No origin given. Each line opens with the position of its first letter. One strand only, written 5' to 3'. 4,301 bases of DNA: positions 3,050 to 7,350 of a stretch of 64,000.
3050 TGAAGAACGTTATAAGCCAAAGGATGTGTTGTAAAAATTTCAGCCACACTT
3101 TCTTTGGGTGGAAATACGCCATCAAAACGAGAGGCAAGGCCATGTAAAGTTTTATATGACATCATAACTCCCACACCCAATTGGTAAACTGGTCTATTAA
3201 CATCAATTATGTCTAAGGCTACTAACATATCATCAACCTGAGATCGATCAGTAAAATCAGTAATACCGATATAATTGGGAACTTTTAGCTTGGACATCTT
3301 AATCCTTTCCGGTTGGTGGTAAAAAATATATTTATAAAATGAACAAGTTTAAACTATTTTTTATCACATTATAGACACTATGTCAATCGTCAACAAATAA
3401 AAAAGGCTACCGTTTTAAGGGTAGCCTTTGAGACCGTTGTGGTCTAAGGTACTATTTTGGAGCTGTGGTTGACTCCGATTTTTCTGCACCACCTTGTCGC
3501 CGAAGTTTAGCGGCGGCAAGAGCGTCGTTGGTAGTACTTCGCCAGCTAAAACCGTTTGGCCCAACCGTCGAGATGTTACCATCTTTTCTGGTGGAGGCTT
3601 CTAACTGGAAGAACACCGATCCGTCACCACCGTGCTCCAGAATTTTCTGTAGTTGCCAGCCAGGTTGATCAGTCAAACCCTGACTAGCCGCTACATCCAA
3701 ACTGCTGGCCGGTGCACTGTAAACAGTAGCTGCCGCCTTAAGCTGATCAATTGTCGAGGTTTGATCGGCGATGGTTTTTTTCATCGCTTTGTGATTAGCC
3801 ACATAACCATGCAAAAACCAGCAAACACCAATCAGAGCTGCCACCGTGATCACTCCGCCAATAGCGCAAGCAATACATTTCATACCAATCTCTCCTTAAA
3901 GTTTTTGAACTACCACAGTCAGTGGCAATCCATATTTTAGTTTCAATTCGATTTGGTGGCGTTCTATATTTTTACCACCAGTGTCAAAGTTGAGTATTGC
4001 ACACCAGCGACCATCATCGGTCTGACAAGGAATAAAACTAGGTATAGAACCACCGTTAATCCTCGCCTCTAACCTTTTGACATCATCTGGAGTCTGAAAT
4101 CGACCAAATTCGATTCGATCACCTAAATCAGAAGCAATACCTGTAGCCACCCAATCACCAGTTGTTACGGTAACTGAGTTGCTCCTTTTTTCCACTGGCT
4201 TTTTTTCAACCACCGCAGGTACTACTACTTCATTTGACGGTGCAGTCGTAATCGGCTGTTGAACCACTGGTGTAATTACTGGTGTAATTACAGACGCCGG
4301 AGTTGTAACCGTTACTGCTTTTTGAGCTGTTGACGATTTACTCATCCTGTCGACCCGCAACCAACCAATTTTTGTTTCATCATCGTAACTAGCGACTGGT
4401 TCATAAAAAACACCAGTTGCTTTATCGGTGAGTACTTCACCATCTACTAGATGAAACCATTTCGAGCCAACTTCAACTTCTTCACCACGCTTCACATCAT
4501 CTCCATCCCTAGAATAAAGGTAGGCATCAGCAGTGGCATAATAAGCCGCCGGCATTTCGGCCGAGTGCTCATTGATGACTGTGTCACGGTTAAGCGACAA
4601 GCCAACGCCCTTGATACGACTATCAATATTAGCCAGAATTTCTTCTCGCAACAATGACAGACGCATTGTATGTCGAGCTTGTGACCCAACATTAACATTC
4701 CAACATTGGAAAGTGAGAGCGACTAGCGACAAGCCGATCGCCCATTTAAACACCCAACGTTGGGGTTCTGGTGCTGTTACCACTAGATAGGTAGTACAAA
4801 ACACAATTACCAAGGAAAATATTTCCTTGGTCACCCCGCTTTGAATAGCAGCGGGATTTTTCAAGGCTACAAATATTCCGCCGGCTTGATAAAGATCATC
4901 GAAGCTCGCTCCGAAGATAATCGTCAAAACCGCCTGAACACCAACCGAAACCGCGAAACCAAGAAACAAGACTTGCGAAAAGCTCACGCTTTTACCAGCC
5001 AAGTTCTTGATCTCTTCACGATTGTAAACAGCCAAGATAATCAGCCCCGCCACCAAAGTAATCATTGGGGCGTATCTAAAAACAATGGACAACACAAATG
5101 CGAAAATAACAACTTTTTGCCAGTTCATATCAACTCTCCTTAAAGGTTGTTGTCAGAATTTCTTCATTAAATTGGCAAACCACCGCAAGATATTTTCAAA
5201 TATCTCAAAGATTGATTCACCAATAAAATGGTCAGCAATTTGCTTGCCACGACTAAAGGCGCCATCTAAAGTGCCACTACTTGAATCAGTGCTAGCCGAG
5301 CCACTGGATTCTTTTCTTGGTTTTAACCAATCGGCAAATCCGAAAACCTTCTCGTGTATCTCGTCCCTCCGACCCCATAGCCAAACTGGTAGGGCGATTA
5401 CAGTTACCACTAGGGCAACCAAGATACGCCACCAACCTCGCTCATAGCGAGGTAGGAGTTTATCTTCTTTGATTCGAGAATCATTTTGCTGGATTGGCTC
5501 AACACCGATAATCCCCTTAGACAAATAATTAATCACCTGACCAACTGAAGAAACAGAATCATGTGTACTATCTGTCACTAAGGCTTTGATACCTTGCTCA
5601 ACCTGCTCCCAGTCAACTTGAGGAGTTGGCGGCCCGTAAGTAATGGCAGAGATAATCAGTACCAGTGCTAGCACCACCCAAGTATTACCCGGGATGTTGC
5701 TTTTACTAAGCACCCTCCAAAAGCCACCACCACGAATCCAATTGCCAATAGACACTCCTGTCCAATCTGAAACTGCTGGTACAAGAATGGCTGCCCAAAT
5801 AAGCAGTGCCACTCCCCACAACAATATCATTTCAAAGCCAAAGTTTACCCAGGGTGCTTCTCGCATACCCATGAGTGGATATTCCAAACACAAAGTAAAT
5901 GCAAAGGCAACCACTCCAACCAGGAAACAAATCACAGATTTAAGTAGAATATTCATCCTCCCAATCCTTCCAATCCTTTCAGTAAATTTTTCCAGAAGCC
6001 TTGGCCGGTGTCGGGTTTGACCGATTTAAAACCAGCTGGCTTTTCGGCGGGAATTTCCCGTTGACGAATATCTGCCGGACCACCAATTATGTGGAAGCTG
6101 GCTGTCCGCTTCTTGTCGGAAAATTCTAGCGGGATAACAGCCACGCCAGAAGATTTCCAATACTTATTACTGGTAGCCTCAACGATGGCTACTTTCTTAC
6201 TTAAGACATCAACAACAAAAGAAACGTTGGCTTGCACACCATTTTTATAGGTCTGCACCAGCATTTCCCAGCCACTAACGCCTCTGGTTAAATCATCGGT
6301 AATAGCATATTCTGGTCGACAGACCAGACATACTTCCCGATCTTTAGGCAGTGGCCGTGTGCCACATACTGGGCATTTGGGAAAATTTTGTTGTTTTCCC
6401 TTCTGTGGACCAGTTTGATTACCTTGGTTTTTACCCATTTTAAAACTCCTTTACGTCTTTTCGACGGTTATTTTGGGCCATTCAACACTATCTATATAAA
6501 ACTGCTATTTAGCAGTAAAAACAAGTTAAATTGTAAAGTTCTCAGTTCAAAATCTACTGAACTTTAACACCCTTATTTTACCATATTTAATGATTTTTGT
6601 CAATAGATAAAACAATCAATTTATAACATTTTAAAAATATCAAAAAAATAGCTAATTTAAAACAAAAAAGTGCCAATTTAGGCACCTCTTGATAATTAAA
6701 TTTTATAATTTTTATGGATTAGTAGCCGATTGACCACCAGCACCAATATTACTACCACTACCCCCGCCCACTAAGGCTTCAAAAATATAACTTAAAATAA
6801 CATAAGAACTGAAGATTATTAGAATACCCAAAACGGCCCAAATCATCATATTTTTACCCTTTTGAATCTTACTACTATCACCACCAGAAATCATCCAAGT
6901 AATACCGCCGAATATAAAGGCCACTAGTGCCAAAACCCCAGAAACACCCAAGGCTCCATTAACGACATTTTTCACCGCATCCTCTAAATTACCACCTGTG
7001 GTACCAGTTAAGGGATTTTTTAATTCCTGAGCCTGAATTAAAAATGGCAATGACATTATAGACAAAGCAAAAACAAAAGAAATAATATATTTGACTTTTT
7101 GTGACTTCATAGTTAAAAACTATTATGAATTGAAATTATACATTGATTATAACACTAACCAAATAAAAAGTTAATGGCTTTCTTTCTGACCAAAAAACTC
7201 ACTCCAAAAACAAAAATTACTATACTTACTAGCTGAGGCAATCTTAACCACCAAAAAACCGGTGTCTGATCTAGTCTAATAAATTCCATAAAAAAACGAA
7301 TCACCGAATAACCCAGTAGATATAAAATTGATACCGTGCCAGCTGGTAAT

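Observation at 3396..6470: Compositionally foreign ~3-kb island with a tightly coupled four-gene operon (Zn-ribbon protein plus three membrane proteins) of unknown function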

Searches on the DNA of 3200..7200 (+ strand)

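Call 74: search_rna_families(source=window, start=3200, end=7200, threshold=evalue, max_evalue=1)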
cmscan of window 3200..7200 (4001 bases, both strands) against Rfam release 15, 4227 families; matches with E-value up to 1: 1.
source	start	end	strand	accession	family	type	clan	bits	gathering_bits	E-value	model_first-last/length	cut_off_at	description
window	3397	3459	-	RF01859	Phe_leader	Cis-reg; leader;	-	24.3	55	0.66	1-125/125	no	Phenylalanine leader peptide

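Call 102: search_dna_similar(query=window:3396-6470:+, collection=plasmids, mode=distant, max_rows=5)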
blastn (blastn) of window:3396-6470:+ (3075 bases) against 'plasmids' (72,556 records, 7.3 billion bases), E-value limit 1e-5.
No match.

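Call 103: search_dna_similar(query=window:3396-6470:+, collection=phages, mode=distant, max_rows=5)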
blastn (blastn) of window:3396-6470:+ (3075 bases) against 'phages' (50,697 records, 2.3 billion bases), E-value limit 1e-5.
No match.

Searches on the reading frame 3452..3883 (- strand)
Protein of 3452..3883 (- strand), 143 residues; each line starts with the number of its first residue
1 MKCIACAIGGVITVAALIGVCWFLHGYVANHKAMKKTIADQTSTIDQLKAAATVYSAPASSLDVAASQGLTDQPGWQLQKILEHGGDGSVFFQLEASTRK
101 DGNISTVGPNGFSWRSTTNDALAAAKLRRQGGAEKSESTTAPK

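Call 3: search_protein_families(library=pfam, proteins=[window:3452-3883:-], max_evalue=1)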
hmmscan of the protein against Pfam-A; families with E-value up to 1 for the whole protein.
window:3452-3883:- (143 aa): 2 families
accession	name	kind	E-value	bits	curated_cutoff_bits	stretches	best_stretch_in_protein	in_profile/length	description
PF25042.1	DUF7787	-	0.027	15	25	1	23-47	32-56/58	Domain of unknown function (DUF7787)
PF04977.20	DivIC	-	0.032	14.5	28.9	1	15-51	3-39/80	Septum formation initiator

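Call 4: search_protein_families(library=padloc, proteins=[window:3452-3883:-], max_evalue=1)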
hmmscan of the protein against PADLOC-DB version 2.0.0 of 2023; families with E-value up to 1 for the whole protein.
window:3452-3883:- (143 aa): 0 families

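Call 5: search_protein_families(library=phrogs, proteins=[window:3452-3883:-], max_evalue=1)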
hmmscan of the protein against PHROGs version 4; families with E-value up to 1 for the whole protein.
window:3452-3883:- (143 aa): 3 families
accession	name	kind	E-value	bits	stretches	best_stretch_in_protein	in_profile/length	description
phrog_214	-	lysis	0.015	16.1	1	5-53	8-55/176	Rz-like spanin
phrog_33622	-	unknown function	0.16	13.2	0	101-131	36-66/78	-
phrog_739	-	lysis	0.17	13.1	1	9-52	10-57/122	Rz-like spanin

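Call 66: search_protein_families(library=ncbifam, proteins=[window:3452-3883:-], max_evalue=0.1)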
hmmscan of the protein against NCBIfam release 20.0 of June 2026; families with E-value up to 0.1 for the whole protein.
window:3452-3883:- (143 aa): 0 families

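Call 105: search_solved_structures(query=A11, max_evalue=1)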
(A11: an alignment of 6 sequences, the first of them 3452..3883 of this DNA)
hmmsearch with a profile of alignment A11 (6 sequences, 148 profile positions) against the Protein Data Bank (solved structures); distinct sequences matched with E-value up to 1: 1.
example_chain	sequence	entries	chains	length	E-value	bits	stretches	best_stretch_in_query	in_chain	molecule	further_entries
4xb6_A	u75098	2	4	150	0.54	13.2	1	87-129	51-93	Alpha-D-ribose 1-methylphosphonate 5-triphosphate synthase subunit PhnG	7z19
